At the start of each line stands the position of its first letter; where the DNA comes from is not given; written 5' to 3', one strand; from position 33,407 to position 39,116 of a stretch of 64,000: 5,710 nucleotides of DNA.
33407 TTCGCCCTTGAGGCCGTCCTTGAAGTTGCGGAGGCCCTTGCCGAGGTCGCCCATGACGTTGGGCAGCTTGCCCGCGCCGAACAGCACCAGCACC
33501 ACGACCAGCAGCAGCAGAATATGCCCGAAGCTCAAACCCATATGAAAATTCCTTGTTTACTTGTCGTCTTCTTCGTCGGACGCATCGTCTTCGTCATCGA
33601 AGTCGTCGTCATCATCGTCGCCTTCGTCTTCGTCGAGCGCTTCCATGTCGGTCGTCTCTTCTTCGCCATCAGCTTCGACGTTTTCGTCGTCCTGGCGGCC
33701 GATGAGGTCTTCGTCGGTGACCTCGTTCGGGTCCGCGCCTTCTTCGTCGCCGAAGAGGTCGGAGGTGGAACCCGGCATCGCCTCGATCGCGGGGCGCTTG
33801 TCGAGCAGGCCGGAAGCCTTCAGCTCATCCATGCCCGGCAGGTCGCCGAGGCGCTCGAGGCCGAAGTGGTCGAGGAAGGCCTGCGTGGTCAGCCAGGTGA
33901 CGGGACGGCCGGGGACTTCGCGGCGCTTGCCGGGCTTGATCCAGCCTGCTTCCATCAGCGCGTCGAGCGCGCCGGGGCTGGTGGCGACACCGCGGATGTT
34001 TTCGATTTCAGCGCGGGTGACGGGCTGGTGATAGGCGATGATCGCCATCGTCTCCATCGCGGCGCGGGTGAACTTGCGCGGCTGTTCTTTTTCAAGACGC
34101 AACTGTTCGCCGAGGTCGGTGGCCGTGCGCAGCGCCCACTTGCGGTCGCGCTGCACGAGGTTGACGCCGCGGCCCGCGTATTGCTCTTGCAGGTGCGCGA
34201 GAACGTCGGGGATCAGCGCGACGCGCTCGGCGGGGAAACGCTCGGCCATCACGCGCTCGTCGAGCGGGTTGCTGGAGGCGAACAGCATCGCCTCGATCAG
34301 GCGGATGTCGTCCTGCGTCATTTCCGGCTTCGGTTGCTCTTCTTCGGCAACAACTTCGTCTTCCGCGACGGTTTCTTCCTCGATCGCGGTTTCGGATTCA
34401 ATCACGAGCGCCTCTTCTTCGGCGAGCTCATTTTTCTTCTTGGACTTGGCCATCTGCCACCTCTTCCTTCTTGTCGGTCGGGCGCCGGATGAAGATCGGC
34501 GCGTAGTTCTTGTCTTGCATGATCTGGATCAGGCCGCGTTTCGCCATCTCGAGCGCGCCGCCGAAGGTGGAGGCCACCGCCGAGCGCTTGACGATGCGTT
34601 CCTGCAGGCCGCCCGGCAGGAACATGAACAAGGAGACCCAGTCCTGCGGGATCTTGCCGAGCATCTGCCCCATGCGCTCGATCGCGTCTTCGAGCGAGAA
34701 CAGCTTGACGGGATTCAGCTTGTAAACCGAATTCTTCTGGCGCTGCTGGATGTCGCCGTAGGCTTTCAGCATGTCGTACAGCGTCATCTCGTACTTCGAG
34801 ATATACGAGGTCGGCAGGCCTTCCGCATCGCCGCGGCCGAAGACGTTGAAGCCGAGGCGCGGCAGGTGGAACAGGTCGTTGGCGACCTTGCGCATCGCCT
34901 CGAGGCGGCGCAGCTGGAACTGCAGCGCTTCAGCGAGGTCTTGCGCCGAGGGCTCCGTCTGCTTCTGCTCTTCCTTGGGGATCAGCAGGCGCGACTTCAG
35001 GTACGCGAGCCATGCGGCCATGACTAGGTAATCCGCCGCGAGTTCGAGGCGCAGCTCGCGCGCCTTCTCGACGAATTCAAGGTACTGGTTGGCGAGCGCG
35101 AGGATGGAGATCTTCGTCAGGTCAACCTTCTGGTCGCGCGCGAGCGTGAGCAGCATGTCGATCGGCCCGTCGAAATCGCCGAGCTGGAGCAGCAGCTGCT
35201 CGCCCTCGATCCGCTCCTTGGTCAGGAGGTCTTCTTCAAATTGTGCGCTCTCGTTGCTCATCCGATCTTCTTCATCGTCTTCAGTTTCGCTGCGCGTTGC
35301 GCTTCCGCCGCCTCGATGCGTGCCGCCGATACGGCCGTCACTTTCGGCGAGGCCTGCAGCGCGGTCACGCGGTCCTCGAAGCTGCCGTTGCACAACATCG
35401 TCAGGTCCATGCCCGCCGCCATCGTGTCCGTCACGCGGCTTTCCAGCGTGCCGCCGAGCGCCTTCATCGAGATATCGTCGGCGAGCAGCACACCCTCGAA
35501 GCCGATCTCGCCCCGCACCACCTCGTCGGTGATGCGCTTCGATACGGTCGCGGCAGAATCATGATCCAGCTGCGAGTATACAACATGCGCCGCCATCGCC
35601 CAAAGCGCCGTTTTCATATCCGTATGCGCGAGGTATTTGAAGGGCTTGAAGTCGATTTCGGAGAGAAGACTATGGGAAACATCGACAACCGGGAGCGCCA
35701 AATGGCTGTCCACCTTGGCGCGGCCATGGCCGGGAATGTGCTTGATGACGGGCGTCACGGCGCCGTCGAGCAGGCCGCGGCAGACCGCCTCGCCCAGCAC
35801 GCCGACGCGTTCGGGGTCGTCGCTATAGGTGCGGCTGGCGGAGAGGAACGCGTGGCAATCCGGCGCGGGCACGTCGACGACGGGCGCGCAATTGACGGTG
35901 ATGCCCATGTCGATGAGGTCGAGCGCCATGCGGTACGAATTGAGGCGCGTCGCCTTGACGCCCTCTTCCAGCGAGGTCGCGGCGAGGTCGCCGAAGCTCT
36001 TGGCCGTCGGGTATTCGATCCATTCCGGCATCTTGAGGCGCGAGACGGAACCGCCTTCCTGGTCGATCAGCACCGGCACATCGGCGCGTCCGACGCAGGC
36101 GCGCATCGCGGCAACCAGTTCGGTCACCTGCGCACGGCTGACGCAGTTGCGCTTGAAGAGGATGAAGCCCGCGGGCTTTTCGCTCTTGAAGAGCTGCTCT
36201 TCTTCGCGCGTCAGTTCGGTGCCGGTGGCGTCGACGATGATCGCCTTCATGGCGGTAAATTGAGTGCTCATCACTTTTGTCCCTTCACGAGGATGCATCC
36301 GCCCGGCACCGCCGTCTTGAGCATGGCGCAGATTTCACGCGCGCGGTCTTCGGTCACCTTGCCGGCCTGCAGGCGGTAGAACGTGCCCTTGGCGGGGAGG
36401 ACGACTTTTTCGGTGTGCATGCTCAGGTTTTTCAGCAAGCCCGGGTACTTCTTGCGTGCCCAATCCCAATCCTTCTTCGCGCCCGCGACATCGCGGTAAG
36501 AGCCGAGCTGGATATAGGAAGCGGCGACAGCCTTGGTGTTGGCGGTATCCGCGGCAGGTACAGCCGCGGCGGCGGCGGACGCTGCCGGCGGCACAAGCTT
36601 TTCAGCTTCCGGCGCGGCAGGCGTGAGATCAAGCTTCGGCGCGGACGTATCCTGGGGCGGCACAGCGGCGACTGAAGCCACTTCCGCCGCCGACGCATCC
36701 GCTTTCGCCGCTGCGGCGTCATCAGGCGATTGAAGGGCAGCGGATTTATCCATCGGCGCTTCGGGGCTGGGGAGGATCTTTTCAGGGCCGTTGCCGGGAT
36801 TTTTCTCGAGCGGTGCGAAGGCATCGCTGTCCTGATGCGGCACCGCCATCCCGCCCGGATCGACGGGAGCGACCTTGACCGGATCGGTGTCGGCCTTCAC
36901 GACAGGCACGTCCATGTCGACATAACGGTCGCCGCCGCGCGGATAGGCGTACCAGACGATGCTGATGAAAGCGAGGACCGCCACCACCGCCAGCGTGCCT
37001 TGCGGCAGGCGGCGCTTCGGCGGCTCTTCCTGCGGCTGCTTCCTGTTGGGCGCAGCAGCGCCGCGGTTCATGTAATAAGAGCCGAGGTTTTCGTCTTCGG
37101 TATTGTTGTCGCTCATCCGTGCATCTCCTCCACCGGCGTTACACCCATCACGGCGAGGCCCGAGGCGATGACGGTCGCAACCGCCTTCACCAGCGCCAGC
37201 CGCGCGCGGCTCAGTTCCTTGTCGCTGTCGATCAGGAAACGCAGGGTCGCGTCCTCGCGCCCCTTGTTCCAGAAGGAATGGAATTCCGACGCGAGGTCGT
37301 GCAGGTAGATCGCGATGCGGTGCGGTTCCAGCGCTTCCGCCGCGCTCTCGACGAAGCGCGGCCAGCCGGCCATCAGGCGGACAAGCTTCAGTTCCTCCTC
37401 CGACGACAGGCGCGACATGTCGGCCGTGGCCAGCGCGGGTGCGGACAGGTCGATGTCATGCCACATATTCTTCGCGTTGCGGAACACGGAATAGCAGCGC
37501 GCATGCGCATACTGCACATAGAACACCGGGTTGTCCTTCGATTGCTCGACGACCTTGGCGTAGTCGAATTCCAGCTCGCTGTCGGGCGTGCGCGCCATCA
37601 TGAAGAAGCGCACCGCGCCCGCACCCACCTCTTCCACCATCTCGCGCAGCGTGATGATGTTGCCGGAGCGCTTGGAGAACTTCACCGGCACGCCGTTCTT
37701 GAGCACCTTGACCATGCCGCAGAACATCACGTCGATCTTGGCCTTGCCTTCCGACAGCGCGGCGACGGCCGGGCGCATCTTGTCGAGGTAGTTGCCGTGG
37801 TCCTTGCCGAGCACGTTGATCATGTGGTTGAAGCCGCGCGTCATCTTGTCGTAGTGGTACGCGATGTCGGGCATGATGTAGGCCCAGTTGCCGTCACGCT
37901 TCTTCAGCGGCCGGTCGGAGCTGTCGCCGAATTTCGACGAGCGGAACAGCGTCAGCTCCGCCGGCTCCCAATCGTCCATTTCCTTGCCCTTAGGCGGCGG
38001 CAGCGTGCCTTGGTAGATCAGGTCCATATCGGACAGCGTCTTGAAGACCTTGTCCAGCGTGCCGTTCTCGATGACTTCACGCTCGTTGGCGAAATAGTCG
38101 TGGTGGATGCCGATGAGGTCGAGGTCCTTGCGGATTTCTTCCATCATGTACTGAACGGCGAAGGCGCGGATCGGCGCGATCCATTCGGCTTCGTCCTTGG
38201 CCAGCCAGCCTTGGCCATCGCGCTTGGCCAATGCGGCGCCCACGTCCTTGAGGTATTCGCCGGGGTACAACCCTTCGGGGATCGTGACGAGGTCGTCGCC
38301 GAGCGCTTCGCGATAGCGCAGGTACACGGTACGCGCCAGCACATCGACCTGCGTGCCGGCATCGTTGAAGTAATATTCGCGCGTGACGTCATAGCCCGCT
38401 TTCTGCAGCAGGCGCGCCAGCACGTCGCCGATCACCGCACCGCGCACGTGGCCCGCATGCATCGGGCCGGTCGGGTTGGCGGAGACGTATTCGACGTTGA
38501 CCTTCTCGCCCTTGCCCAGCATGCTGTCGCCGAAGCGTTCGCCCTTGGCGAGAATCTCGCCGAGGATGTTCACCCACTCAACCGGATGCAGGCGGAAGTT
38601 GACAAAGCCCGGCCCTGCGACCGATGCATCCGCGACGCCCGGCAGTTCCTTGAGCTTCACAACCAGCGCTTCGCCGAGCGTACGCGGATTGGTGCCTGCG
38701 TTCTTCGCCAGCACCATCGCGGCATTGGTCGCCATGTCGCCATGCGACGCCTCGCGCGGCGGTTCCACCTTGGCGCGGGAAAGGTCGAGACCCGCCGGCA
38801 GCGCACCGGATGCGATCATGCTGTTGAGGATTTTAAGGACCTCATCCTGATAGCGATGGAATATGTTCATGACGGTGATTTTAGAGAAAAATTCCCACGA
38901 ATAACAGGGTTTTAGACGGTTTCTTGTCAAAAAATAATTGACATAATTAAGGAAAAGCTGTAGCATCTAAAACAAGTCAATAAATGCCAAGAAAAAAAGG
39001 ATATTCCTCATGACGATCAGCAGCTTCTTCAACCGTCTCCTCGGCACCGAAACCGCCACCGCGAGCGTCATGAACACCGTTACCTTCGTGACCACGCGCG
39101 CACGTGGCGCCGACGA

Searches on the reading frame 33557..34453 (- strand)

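Call 94: search_protein_families(library=pfam, max_evalue=0.001, proteins=[window:33557-34453:-])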
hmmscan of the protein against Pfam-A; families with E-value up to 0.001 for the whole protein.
window:33557-34453:- (298 aa): 1 family
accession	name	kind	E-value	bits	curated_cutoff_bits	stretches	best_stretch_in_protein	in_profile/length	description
PF04079.22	SMC_ScpB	-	2.3e-43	148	27.4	1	52-207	2-159/160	Segregation and condensation complex subunit ScpB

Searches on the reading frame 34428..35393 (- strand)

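Call 94: search_protein_families(library=pfam, max_evalue=0.001, proteins=[window:34428-35393:-])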
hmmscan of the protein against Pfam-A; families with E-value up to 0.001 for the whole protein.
window:34428-35393:- (321 aa): 2 families
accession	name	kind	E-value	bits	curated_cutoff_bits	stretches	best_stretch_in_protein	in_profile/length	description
PF02616.19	SMC_ScpA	-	1.9e-13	51.4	24.6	1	84-302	1-229/232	Segregation and condensation protein ScpA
PF04824.21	Rad21_Rec8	-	0.00078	19.1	22.7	0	269-304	16-51/55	Conserved region of Rad21 / Rec8 like protein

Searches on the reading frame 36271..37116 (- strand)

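Call 94: search_protein_families(library=pfam, max_evalue=0.001, proteins=[window:36271-37116:-])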
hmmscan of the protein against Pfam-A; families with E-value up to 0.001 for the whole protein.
window:36271-37116:- (281 aa): 1 family
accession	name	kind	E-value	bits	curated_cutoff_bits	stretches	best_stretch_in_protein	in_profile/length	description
PF05036.18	SPOR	-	2.5e-05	25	21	1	201-275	6-74/76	SPOR domain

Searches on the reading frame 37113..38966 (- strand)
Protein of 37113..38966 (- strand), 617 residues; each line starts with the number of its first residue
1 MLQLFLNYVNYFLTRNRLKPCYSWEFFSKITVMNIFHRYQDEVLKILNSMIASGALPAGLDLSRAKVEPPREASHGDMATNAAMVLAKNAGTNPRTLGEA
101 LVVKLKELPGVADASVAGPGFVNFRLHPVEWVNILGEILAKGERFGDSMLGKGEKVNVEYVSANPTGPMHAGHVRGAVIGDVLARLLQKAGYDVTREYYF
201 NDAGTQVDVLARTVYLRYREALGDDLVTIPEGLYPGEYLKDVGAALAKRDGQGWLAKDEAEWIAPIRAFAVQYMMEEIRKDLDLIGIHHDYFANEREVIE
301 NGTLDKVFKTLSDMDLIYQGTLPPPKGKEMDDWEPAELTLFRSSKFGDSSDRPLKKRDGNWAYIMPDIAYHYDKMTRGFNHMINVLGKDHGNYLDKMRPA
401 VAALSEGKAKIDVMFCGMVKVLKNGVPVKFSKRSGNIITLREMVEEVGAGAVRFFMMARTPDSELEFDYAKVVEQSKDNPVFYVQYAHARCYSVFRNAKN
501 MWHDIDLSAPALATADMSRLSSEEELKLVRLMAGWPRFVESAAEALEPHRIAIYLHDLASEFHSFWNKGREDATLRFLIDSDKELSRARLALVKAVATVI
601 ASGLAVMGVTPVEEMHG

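Call 94: search_protein_families(library=pfam, max_evalue=0.001, proteins=[window:37113-38966:-])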
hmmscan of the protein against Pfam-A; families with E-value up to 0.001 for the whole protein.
window:37113-38966:- (617 aa): 7 families
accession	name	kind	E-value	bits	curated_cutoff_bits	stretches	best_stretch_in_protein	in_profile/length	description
PF05746.21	DALR_1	-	1.2e-30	106.4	22.3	1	484-615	1-117/117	DALR anticodon binding domain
PF03485.21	Arg_tRNA_synt_N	-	6.8e-19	68.7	21.5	1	41-126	5-85/85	Arginyl tRNA synthetase N terminal domain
PF00750.26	tRNA-synt_1d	-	2.8e-18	66.4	23.3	1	137-213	4-79/349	tRNA synthetases class I (R), catalytic domain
PF09334.17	tRNA-synt_1g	-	6e-09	35.6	20.1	0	382-475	284-374/391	tRNA synthetases class I (M)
PF00133.28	tRNA-synt_1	-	2.2e-08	33.7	22.7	0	429-465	375-411/414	tRNA synthetases class I (I, L, M and V)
PF01406.26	tRNA-synt_1e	-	1.2e-07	31.9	27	0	167-195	21-49/301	tRNA synthetases class I (C) catalytic domain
PF01921.24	tRNA-synt_1f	-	3.7e-05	23.3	27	0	422-478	278-331/360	tRNA synthetases class I (K)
